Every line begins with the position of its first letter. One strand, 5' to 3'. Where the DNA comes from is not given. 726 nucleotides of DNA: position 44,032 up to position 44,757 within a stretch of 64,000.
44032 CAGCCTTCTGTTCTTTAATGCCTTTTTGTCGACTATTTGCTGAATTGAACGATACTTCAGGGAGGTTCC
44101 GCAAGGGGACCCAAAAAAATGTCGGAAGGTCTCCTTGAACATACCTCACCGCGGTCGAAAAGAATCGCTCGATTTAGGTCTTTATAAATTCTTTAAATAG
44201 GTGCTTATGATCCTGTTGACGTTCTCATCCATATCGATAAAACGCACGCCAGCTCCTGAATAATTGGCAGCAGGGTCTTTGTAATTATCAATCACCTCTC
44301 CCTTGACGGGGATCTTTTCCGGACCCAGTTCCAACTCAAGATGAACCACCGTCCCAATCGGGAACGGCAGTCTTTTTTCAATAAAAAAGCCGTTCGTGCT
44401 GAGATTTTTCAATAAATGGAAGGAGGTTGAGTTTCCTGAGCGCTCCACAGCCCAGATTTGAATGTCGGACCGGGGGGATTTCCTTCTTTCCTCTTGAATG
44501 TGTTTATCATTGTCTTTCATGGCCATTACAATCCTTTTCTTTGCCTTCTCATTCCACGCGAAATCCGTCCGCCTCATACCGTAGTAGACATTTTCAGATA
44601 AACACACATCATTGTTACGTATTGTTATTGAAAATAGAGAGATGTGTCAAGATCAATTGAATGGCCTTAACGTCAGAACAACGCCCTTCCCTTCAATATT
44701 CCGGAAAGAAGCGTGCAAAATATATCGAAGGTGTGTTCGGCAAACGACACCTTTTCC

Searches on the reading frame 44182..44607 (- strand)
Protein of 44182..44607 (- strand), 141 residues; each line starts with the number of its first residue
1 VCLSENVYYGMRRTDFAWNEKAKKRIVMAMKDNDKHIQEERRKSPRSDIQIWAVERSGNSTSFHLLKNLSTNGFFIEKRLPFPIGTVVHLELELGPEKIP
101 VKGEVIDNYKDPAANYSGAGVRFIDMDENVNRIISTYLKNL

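Call 47: search_protein_families(library=pfam, proteins=[window:44182-44607:-], max_evalue=0.001)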
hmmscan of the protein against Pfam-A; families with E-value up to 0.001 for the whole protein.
window:44182-44607:- (141 aa): 1 family
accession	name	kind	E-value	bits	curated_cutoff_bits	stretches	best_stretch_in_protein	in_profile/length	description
PF07238.19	PilZ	-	2.4e-12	47.5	22.5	1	40-138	1-100/102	PilZ domain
